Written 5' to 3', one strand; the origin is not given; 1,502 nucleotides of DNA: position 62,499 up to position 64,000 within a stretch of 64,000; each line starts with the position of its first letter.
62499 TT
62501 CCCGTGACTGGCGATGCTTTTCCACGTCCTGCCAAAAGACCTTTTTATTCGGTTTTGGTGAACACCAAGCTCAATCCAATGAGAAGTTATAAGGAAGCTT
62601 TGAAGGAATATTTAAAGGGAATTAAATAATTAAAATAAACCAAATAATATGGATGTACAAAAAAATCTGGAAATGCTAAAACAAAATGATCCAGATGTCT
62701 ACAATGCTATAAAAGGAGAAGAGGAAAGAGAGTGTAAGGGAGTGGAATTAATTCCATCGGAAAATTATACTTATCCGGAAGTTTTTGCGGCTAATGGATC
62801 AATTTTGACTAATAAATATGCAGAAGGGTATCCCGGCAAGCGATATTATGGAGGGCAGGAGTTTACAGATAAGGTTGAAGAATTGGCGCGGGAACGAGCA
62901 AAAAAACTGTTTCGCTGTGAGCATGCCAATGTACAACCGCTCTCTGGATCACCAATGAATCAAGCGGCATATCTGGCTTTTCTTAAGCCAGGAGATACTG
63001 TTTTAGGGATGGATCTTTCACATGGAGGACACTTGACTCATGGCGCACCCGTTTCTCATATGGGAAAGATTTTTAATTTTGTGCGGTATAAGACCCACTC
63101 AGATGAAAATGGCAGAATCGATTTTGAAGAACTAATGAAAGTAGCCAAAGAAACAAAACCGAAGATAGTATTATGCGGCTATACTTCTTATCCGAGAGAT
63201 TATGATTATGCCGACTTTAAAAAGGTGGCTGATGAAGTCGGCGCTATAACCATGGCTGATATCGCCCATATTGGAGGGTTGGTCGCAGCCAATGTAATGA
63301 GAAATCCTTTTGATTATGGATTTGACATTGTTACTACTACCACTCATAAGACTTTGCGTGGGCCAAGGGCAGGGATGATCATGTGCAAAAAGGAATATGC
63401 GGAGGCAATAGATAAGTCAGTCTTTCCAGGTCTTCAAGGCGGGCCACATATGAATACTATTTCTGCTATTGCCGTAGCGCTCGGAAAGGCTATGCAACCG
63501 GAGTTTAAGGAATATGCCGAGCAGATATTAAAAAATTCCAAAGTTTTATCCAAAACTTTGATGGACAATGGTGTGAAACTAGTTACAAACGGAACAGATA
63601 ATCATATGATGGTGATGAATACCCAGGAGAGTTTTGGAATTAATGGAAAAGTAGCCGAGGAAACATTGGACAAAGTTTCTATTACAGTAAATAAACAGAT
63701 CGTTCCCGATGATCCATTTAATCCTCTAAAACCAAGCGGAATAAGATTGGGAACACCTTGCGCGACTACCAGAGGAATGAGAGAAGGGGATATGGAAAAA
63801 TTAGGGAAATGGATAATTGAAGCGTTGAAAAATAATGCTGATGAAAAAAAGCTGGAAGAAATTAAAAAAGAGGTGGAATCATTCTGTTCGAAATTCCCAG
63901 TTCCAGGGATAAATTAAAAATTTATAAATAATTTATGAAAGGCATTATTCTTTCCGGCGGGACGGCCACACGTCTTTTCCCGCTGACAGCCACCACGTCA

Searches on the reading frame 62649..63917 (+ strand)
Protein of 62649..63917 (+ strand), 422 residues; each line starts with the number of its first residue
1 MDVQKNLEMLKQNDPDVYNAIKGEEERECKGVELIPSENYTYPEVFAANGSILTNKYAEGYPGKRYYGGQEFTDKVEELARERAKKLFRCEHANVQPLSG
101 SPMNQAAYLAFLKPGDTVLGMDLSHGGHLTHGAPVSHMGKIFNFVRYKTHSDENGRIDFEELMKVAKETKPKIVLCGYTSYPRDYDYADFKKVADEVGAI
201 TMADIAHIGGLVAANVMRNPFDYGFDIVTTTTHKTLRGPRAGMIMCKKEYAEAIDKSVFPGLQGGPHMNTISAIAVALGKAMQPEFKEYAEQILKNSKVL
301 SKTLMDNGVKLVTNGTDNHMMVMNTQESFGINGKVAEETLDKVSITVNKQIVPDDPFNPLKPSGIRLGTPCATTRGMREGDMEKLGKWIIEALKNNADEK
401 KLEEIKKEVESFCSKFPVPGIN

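Call 65: find_encoding_contigs(protein=window:62649-63917:+, flank=10000, max_places=6)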
Protein window:62649-63917:+ (422 aa): 3 contigs read that carry it; 2 places shown.
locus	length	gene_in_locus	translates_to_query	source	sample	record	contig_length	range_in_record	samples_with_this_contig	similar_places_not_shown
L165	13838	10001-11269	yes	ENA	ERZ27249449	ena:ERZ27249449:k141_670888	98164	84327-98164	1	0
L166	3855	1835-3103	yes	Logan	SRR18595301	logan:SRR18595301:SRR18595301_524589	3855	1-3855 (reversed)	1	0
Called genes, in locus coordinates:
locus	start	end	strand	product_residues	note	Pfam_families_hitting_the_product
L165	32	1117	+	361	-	PF02646:RmuC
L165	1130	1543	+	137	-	PF07690:MFS_1 (weak)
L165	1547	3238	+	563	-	PF13632:Glyco_trans_2_3 (weak)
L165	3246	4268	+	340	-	PF00953:Glycos_transf_4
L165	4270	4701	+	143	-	PF02643:DUF192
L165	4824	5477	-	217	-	-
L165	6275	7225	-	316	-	PF17827:PrmC_N (weak), PF05175:MTS (weak), PF06325:PrmA (weak), PF08242:Methyltransf_12 (faint), PF13649:Methyltransf_25 (faint), PF13847:Methyltransf_31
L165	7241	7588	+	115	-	-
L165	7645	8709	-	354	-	PF03462:PCRF, PF16326:ABC_tran_CTD (weak), PF00472:RF-1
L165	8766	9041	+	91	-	PF01035:DNA_binding_1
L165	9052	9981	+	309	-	PF01370:Epimerase, PF04321:RmlD_sub_bind, PF07993:NAD_binding_4 (weak)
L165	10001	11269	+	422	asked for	PF00464:SHMT, PF00155:Aminotran_1_2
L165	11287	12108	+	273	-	PF00483:NTP_transferase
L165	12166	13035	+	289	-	PF00483:NTP_transferase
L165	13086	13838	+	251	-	?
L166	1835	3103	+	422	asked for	PF00464:SHMT, PF00155:Aminotran_1_2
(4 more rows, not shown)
